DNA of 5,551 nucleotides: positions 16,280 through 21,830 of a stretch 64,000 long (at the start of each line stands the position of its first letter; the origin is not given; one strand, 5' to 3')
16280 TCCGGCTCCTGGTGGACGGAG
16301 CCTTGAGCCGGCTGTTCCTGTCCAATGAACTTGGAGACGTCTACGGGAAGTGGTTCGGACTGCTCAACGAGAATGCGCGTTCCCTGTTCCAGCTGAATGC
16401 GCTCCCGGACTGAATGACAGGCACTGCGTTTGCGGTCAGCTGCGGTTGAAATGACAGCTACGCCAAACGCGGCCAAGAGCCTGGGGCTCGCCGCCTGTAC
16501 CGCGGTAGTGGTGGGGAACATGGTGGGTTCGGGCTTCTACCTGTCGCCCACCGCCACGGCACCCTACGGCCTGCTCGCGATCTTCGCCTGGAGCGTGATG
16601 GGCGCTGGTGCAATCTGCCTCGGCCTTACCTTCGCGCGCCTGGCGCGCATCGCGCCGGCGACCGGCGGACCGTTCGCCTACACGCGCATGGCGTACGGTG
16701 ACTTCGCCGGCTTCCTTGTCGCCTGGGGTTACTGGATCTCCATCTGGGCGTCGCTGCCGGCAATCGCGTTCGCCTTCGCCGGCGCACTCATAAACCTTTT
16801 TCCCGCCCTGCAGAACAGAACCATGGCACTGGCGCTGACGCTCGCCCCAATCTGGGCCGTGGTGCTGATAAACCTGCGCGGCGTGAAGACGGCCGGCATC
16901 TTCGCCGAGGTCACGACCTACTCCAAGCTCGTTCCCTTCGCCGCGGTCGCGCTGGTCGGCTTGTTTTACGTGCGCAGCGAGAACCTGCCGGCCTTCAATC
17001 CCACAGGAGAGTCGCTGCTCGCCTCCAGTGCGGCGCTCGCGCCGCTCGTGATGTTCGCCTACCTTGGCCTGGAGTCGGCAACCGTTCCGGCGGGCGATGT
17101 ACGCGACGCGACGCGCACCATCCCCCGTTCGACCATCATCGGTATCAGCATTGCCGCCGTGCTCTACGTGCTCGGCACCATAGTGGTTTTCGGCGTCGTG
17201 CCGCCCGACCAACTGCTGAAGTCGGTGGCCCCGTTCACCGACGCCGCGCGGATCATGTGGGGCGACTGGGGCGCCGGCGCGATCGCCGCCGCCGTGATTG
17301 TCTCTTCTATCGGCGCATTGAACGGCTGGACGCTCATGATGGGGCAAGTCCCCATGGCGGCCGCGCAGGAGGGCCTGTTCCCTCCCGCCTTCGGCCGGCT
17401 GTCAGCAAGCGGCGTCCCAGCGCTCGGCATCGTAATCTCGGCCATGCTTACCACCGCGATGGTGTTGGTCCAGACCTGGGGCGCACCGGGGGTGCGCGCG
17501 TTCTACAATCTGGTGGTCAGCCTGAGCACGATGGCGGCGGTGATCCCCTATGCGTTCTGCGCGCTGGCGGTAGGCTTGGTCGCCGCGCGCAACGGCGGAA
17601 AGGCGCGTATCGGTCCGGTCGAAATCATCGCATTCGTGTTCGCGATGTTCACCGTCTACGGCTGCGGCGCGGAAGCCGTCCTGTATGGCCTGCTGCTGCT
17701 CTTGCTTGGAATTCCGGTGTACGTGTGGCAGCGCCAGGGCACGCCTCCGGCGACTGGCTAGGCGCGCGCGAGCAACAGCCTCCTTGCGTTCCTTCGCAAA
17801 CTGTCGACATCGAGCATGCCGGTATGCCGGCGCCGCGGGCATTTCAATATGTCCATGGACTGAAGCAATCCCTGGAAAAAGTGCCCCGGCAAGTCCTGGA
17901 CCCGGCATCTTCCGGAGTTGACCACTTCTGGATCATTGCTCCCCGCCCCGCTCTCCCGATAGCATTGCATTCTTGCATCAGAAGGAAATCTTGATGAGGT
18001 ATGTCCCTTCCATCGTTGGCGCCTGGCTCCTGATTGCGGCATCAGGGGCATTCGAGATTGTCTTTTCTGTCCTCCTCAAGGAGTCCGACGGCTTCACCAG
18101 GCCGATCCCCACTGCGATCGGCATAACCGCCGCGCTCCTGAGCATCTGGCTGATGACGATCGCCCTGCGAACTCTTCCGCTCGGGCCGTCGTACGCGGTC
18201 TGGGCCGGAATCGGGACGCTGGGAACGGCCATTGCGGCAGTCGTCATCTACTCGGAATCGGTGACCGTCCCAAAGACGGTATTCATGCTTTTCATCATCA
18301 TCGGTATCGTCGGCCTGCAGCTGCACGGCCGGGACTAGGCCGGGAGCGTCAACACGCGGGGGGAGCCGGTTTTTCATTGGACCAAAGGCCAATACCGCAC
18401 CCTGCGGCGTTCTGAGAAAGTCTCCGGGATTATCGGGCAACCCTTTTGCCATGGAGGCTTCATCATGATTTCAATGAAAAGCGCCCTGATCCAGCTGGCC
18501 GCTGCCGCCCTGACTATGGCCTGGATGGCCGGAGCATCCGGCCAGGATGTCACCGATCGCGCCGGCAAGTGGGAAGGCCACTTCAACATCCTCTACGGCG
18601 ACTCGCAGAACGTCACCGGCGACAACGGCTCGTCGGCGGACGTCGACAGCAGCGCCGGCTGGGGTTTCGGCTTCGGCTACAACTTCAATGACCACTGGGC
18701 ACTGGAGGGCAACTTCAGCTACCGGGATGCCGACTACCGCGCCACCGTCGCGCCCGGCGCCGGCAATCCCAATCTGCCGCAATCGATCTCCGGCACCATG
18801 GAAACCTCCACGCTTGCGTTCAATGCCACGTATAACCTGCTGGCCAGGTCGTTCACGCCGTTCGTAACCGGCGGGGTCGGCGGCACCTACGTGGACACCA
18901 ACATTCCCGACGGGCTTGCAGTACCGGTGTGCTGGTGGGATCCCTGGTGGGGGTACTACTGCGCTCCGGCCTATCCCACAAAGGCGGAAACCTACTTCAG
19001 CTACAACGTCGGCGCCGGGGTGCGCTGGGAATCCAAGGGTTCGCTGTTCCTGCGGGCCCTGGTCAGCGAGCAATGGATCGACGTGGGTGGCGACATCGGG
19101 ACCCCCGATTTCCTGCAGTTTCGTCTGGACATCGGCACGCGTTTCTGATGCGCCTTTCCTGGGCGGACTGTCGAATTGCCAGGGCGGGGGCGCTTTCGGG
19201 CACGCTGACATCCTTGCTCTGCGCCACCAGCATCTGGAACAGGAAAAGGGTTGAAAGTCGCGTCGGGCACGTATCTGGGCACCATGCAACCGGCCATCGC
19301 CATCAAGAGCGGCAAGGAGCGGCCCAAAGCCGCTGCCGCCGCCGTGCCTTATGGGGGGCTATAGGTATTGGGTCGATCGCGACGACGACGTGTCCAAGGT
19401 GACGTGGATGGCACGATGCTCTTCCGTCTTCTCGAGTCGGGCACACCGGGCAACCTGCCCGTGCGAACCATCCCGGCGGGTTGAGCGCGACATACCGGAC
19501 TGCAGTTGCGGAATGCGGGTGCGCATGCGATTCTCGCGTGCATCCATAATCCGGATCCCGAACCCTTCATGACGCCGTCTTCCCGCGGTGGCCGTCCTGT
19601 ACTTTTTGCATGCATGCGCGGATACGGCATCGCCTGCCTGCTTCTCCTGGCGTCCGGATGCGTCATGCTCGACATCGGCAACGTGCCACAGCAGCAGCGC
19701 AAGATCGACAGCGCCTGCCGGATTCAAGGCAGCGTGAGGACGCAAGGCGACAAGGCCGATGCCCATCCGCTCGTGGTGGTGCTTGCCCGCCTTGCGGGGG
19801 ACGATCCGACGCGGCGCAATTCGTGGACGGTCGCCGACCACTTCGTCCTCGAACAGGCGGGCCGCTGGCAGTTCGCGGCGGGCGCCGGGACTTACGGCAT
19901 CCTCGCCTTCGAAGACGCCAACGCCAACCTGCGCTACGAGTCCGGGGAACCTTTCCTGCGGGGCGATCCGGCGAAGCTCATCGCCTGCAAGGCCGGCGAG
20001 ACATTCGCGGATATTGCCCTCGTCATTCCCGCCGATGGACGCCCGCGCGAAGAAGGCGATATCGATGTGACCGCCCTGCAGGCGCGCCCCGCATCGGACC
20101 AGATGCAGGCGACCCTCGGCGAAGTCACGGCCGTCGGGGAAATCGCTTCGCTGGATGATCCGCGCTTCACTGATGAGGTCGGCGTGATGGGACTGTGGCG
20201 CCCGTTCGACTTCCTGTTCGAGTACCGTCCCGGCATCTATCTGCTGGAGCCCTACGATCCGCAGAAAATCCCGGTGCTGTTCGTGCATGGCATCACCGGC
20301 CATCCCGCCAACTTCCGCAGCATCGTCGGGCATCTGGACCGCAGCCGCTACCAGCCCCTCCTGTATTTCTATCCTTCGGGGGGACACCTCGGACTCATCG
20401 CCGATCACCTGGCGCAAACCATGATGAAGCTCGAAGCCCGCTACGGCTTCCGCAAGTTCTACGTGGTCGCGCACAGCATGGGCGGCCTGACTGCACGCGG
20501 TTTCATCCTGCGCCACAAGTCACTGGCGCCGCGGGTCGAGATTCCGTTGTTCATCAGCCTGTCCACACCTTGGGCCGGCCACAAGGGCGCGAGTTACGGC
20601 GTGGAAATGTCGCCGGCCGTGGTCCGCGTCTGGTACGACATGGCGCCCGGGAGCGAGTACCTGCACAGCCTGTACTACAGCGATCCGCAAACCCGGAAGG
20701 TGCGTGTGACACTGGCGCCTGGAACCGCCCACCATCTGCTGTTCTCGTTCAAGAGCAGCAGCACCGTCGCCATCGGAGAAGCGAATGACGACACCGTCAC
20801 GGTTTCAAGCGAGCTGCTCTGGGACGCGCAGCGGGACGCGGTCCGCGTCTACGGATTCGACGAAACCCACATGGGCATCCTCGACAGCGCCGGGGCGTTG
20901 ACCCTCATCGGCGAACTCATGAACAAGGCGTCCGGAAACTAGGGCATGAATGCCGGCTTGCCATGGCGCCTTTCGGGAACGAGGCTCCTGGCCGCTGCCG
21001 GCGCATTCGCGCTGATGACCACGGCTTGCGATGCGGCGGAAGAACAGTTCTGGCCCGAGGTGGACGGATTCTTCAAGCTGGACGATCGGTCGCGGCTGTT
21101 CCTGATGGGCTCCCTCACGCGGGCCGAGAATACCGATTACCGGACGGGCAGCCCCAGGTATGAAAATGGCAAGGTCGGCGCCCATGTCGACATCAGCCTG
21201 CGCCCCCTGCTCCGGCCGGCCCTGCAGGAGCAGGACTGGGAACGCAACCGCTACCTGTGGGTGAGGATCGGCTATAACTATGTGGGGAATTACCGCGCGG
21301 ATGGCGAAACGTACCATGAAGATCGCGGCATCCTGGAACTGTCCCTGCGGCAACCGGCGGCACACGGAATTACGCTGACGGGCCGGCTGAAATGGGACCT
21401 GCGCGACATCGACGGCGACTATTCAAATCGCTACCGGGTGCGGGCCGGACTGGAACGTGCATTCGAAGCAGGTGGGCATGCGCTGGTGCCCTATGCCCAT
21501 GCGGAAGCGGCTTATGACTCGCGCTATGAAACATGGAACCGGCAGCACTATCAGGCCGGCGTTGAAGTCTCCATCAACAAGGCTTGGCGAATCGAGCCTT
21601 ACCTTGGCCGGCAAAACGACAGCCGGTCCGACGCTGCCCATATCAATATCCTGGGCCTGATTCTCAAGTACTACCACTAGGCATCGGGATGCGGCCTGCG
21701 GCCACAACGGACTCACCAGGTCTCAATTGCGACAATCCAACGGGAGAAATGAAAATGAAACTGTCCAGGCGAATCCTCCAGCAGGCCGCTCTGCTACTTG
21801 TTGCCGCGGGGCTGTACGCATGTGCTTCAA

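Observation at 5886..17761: Lys-, Orn- and Arg-type wing-domain decarboxylases in one porin-headed operon with two APC transporters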

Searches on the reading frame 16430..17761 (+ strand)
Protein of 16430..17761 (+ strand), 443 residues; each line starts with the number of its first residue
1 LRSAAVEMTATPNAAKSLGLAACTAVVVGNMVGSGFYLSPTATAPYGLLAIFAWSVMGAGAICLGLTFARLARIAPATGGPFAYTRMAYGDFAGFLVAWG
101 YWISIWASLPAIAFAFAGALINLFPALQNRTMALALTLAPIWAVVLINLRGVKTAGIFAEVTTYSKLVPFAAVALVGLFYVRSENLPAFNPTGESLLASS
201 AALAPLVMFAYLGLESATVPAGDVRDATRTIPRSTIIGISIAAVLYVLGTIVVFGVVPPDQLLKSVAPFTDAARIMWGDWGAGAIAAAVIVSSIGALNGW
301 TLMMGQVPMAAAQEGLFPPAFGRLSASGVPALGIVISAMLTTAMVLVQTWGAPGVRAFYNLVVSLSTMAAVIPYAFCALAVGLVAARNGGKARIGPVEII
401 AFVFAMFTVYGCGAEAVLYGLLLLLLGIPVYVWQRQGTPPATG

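Call 3: search_protein_families(library=pfam, proteins=[window:16430-17761:+])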
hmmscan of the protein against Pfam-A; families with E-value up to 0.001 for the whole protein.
window:16430-17761:+ (443 aa): 2 families
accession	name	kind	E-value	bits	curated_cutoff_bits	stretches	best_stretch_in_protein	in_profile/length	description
PF13520.12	AA_permease_2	-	2.6e-53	181.9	27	1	18-412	1-401/427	Amino acid permease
PF00324.27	AA_permease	-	6.9e-24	84.8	24.6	1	28-411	7-409/470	Amino acid permease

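Call 4: search_protein_families(library=ncbifam, proteins=[window:16430-17761:+])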
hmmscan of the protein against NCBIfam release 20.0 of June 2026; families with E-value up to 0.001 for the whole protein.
window:16430-17761:+ (443 aa): 30 families (the best 25 are shown)
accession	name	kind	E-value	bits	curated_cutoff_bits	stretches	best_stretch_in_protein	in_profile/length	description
NF007929.0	PRK10644.1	equivalog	7.9e-80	268.7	574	1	13-433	5-426/445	arginine/agmatine antiporter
TIGR00905.1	2A0302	subfamily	5.5e-75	252.9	409.05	1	14-436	5-437/473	basic amino acid/polyamine antiporter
TIGR04298.1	his_histam_anti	equivalog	5.2e-67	226.9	750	1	18-433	2-426/429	histidine-histamine antiporter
NF007938.0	PRK10655.1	equivalog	7.8e-61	206.6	409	1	15-431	5-424/438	putrescine-ornithine antiporter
TIGR03810.1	arg_ornith_anti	equivalog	5.1e-53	180.4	591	1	17-436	2-432/468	arginine-ornithine antiporter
NF007754.0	PRK10435.1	equivalog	6.9e-51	173.6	585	1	14-416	3-408/443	cadaverine/lysine antiporter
TIGR04299.1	antiport_PotE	equivalog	5.4e-47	161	560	1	16-431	4-422/430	putrescine-ornithine antiporter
TIGR00909.1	2A0306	subfamily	2.5e-37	128.8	556.8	1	16-432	3-427/429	amino acid transporter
NF040512.1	histam_anti_2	exception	7e-31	107.4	725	1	15-436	2-447/477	histidine-histamine antiporter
TIGR00911.1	2A0308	subfamily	1.1e-26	93.3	701.8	1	13-347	43-384/505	L-type amino acid transporter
NF008466.1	PRK11357.1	equivalog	3.9e-22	78.8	800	1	16-350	8-351/446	fructoselysine/psicoselysine transporter FrlA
NF053761.1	BrChAATpBcaP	equivalog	4e-20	72.3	690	1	13-432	19-449/460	branched-chain amino acid transporter BcaP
NF040513.1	antiport_TyrP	equivalog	9.3e-20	70.7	630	1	61-380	46-379/465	tyrosine-tyramine antiporter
NF008245.0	PRK11021.1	equivalog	3.3e-19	69.2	284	1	15-435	5-411/419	L-methionine/branched-chain amino acid transporter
TIGR03813.2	Gln_GABA_anti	equivalog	8.5e-17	61.3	650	1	41-419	24-416/479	glutamine/gamma-aminobutyrate antiporter GadC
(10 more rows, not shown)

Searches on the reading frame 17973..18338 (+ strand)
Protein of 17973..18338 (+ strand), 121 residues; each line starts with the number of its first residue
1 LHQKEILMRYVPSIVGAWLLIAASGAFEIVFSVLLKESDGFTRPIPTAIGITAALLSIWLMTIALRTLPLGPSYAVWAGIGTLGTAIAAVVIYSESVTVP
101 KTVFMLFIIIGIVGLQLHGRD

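Call 17: search_protein_families(library=pfam, proteins=[window:17973-18338:+])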
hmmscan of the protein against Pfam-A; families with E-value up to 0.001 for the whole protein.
window:17973-18338:+ (121 aa): 1 family
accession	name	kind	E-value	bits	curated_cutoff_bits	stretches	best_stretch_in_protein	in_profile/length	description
PF00893.25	Multi_Drug_Res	-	2e-20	73.6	23.7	1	17-108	2-93/93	Small Multidrug Resistance protein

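Call 51: search_protein_families(library=ncbifam, proteins=[window:17973-18338:+], max_evalue=0.001)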
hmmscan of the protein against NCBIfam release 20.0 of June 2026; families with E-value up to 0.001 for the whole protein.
window:17973-18338:+ (121 aa): 21 families
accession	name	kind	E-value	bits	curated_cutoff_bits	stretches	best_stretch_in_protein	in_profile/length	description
NF008512.1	PRK11431.1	equivalog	9e-24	83.8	126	1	17-117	2-102/104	quaternary ammonium compound efflux SMR transporter SugE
NF000384.1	QacCGHJ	equivalog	1.6e-16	60.5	160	1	22-119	7-104/107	QacCGHJ group quaternary ammonium compound efflux SMR transporter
NF033137.0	SMR_qac_int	equivalog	2.1e-15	57.2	188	1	17-118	2-103/109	Qac family quaternary ammonium compound efflux SMR transporter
NF000279.1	qac_SMR_H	exception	3.2e-15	56.4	205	1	21-119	6-104/107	quaternary ammonium compound efflux SMR transporter QacH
NF012170.0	qac_SMR_J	exception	5.3e-15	55.7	210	1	19-119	4-104/107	quaternary ammonium compound efflux SMR transporter QacJ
NF051482.1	EbrB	exception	7.1e-15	55.6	160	1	20-115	6-101/105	SMR family multidrug efflux transporter EbrB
NF000023.1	qac_SMR_C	exception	3.4e-14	52.9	200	1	18-119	5-104/107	quaternary ammonium compound efflux SMR transporter QacC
NF000277.1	qac_SMR_G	exception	2.2e-13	50.5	200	1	19-119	4-104/107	quaternary ammonium compound efflux SMR transporter QacG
NF000278.1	SMR_qac_G2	exception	2.2e-13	50.5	220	1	17-117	3-103/110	quaternary ammonium compound efflux SMR transporter QacG2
NF033469.1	SMR_qac_bcrB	exception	2.9e-13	50.3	205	1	19-117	5-103/105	quaternary ammonium compound efflux SMR transporter BcrB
NF051481.1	EbrA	exception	4.1e-13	49.6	160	1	23-115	10-102/104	SMR family multidrug efflux transporter EbrA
NF033470.1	SMR_qac_bcrC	exception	1.5e-11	44.7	225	1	28-115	14-101/114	quaternary ammonium compound efflux SMR transporter BcrC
NF000067.2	SMR_qac_FL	exception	1.7e-11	44.6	205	1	17-116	3-102/110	quaternary ammonium compound efflux SMR transporter QacL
NF033136.1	SMR_qac_K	exception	4.4e-11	43.5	205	1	17-117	3-103/110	quaternary ammonium compound efflux SMR transporter QacK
NF042984.1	SMR_efflux_EmrE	exception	5.2e-11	42.9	226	1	25-120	11-106/110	multidrug efflux SMR transporter EmrE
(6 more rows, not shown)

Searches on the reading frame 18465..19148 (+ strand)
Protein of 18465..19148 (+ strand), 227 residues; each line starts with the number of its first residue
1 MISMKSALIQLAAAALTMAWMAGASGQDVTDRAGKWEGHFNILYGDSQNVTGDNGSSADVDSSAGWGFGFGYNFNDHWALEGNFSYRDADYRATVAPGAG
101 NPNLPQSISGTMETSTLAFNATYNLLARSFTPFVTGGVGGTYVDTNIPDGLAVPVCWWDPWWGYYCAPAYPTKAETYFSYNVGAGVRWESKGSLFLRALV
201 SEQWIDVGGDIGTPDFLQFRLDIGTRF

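Call 17: search_protein_families(library=pfam, proteins=[window:18465-19148:+])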
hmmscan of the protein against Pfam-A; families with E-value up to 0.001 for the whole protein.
window:18465-19148:+ (227 aa): 1 family
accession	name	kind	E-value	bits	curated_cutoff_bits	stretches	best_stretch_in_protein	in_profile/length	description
PF13505.12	OMP_b-brl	-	7.7e-14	52.7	28.7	1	13-205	4-155/175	Outer membrane protein beta-barrel domain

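Call 51: search_protein_families(library=ncbifam, proteins=[window:18465-19148:+], max_evalue=0.001)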
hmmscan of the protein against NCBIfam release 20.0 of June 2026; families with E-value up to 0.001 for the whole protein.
window:18465-19148:+ (227 aa): 2 families
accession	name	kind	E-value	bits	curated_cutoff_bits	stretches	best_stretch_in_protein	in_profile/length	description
TIGR04565.1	OMP_myx_plus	subfamily_domain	2.4e-08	34.1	60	1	58-201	7-133/161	outer membrane beta-barrel domain-containing protein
NF052316.1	T9SS_PorG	equivalog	1.6e-05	24.8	130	1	49-192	14-148/209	type IX secretion system protein PorG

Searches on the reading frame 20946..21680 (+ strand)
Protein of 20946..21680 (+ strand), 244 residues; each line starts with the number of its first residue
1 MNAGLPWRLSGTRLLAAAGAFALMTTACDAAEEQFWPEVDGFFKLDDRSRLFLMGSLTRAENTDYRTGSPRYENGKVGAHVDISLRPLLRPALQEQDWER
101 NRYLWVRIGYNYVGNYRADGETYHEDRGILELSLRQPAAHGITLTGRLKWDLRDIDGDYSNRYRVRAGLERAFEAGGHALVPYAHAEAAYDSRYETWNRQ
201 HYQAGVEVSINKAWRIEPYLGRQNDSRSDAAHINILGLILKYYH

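Call 17: search_protein_families(library=pfam, proteins=[window:20946-21680:+])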
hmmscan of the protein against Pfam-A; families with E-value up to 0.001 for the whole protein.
window:20946-21680:+ (244 aa): 1 family
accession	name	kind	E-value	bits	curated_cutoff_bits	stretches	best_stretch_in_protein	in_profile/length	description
PF10677.15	DUF2490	-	1.8e-09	38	29.8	1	98-229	45-181/186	Protein of unknown function (DUF2490)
